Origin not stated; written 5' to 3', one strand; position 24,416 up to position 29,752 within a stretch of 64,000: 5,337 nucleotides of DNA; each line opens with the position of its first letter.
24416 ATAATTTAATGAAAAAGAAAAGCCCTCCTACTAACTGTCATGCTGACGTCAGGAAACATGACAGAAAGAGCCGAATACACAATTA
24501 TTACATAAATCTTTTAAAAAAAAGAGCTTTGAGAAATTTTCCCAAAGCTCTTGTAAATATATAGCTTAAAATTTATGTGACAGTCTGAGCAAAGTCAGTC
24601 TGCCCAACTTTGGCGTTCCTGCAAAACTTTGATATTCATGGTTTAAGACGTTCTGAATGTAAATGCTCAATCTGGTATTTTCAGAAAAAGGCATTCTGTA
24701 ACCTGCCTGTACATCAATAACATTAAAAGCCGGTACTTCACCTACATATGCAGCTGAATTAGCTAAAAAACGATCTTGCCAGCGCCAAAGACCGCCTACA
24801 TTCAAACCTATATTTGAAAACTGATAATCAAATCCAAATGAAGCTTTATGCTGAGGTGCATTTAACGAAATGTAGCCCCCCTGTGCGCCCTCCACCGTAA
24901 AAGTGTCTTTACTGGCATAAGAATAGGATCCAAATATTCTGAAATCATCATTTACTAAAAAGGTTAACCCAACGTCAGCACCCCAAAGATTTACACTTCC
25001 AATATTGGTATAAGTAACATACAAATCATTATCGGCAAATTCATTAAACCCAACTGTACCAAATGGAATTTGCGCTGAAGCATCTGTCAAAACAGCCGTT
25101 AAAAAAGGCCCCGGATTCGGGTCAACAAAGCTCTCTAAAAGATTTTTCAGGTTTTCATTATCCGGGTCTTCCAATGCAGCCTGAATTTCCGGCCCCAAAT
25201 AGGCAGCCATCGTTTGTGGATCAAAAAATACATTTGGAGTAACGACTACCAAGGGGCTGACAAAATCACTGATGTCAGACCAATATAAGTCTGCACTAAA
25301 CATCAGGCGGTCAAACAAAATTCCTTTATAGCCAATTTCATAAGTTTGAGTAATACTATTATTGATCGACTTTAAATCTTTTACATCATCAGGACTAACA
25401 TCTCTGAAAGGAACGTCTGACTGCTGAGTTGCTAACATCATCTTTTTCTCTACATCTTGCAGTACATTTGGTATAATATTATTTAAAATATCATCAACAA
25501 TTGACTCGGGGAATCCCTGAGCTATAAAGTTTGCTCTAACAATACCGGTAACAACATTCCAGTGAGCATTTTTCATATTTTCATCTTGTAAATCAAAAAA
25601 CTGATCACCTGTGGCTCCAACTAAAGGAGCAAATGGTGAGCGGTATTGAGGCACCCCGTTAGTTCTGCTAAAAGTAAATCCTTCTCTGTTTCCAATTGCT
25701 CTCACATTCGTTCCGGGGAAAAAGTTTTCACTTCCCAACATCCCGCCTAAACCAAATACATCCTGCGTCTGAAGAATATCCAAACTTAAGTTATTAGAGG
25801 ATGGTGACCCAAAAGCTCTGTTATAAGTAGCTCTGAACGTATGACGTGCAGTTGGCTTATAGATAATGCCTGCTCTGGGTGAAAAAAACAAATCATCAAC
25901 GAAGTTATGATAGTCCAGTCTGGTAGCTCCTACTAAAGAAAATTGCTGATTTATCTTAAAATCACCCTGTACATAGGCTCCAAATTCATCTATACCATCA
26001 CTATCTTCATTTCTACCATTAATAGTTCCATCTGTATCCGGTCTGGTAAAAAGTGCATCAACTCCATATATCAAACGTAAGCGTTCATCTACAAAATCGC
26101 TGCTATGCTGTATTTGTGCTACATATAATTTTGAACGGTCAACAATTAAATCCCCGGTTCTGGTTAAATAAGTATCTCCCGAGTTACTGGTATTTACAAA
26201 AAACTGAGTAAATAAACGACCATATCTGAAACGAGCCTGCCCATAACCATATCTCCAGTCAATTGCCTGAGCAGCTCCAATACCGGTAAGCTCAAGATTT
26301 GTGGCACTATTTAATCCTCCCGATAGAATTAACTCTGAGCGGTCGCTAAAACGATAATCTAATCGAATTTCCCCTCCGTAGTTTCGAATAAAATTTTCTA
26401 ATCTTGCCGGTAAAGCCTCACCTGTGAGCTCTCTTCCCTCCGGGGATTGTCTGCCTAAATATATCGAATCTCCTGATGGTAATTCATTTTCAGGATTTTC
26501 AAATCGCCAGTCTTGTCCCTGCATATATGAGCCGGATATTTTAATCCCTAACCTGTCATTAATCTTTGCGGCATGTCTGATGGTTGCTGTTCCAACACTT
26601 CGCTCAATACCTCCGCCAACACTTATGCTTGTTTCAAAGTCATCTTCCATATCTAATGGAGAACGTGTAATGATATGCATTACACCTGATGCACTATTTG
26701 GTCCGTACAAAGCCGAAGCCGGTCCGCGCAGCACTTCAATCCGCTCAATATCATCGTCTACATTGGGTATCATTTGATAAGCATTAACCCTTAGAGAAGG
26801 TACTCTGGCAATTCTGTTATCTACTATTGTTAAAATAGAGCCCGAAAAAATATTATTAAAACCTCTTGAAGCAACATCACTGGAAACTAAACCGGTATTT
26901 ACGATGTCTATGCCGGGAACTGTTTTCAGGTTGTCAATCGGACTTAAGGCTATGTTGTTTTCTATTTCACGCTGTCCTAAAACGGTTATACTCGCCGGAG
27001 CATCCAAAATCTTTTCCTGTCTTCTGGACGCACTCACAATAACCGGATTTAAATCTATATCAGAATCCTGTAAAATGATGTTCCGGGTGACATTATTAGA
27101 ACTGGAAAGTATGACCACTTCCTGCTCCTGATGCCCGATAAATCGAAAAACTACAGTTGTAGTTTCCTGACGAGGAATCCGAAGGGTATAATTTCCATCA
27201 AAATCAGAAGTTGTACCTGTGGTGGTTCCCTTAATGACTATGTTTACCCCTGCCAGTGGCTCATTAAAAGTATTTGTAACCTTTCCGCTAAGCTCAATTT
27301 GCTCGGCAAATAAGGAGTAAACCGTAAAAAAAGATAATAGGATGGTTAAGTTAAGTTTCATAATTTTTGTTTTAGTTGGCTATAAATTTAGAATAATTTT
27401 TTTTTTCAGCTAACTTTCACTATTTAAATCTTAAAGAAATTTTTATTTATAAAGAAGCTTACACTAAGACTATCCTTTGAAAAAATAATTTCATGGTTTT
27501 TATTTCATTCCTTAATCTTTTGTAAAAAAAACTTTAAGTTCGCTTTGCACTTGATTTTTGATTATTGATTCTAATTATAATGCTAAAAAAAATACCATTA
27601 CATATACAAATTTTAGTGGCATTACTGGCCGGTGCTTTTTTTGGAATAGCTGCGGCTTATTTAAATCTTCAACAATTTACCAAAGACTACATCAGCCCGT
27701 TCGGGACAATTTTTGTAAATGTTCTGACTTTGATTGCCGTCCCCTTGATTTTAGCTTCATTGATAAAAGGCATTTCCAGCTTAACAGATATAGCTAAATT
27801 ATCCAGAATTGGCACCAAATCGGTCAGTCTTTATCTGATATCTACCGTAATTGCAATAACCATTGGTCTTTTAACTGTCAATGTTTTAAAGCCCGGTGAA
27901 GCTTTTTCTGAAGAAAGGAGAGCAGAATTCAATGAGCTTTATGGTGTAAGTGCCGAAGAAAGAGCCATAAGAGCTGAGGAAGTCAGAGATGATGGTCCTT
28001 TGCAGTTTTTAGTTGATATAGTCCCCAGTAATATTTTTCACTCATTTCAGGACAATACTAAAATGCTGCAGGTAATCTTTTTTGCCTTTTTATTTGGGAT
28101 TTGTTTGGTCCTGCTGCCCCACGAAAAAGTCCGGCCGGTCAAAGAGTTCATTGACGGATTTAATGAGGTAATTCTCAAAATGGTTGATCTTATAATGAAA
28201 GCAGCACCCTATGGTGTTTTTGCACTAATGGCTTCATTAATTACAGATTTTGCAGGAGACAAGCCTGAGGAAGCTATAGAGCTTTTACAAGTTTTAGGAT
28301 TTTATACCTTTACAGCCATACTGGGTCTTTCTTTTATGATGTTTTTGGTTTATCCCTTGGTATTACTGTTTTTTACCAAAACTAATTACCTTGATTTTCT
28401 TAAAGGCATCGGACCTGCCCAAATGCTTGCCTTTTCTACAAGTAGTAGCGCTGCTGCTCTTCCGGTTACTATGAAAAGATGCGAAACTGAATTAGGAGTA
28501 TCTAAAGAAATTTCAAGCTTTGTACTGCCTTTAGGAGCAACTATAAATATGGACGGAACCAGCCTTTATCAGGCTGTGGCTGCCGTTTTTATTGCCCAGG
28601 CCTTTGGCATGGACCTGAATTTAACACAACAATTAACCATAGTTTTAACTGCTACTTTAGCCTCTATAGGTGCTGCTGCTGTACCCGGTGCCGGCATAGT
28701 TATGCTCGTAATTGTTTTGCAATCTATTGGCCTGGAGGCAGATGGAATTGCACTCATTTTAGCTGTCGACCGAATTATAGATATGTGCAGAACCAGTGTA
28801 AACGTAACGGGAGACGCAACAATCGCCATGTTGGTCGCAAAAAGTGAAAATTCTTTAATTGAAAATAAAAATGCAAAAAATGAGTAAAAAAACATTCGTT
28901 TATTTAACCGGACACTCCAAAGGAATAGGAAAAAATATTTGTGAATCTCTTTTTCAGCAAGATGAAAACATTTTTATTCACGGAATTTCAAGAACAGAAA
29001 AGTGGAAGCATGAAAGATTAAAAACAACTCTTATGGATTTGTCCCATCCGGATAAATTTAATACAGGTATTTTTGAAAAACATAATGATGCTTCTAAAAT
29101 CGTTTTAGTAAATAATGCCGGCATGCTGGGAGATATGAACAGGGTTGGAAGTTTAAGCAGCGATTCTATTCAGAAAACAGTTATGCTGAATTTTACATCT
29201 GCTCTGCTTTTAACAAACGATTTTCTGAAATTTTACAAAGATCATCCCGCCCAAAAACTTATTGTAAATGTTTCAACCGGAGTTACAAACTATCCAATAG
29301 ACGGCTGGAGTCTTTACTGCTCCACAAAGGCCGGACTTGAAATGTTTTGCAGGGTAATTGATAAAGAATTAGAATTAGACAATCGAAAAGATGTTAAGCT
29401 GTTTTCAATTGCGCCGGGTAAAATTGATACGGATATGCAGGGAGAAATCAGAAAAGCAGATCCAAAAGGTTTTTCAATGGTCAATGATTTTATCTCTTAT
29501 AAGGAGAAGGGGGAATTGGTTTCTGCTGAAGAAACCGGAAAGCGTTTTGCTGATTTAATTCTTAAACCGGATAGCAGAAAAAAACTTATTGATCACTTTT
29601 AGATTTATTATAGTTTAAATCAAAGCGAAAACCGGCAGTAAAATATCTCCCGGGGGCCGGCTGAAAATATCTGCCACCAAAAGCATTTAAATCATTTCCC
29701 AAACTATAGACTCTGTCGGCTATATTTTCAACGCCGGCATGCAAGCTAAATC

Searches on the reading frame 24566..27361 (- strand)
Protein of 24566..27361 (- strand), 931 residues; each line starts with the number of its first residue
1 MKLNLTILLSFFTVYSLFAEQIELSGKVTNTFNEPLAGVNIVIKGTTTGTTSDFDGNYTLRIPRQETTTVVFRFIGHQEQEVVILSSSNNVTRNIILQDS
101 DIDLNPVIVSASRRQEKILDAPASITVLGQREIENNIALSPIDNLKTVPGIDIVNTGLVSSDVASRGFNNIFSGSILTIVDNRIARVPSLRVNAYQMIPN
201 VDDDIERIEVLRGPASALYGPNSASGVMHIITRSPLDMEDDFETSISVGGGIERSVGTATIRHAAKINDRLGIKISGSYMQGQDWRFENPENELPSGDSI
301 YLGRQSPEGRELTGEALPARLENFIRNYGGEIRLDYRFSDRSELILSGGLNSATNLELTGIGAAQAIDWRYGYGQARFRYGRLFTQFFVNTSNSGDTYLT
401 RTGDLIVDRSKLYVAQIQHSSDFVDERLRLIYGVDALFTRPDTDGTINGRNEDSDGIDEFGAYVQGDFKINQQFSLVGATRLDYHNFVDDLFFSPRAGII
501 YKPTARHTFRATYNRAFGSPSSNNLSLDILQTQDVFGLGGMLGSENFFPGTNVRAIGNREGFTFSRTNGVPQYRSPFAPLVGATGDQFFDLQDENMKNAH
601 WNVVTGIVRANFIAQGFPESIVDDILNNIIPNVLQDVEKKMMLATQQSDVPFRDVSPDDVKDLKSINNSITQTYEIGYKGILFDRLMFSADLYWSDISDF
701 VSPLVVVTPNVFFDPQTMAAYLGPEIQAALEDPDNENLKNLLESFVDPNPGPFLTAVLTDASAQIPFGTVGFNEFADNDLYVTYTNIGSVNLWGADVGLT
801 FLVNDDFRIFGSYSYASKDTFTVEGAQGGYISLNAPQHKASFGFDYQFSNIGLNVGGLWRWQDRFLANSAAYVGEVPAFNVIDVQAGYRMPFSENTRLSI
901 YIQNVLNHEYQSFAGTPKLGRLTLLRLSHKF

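Call 34: search_protein_families(library=pfam, proteins=[window:24566-27361:-], max_evalue=0.001)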
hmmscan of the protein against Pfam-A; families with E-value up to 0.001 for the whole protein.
window:24566-27361:- (931 aa): 4 families
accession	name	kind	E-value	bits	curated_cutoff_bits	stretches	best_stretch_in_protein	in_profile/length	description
PF00593.30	TonB_dep_Rec_b-barrel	-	2.8e-32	113.6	27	2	671-905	272-436/436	TonB dependent receptor-like, beta-barrel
PF13715.12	CarbopepD_reg_2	-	2.8e-19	69.3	32.2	1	24-109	1-88/88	CarboxypepD_reg-like domain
PF07715.20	Plug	-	9.8e-17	61.9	23.9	1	118-227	2-107/107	TonB-dependent Receptor Plug Domain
PF13620.12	CarboxypepD_reg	-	1.9e-11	44.6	32.3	1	24-97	2-81/82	Carboxypeptidase regulatory-like domain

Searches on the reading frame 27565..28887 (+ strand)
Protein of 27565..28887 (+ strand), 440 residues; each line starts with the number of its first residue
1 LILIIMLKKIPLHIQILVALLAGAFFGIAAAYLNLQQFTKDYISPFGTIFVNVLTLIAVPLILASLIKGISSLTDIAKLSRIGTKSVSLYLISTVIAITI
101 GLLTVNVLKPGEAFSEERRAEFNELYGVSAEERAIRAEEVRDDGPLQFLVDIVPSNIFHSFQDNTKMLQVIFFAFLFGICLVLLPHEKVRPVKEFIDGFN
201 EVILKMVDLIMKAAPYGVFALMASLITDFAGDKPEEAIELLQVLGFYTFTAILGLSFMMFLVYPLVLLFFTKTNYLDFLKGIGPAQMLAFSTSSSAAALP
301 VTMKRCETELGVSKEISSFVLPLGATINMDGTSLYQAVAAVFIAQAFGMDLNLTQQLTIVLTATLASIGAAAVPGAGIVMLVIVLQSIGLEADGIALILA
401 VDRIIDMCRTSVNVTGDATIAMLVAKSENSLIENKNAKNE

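Call 34: search_protein_families(library=pfam, proteins=[window:27565-28887:+], max_evalue=0.001)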
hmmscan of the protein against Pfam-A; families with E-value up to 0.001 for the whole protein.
window:27565-28887:+ (440 aa): 1 family
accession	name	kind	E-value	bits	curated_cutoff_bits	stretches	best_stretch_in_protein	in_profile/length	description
PF00375.23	SDF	-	1.7e-129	432.7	27.9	1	12-426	1-386/387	Sodium:dicarboxylate symporter family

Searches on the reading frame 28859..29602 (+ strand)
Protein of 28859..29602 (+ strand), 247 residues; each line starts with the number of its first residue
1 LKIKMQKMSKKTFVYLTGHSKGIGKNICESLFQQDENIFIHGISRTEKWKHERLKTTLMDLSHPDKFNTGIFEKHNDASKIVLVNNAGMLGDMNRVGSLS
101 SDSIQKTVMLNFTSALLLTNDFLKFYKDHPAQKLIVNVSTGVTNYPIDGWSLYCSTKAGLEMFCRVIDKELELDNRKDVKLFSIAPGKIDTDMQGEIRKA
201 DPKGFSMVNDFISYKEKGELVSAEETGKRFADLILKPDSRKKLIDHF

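Call 34: search_protein_families(library=pfam, proteins=[window:28859-29602:+], max_evalue=0.001)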
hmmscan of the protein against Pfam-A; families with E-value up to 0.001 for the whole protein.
window:28859-29602:+ (247 aa): 2 families
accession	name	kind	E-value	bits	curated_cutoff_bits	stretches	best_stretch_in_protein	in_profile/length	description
PF00106.31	adh_short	-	1.7e-27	96.6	26.6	1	14-200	3-193/195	short chain dehydrogenase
PF13561.12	adh_short_C2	-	4.2e-14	53.1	27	1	20-202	5-189/236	Enoyl-(Acyl carrier protein) reductase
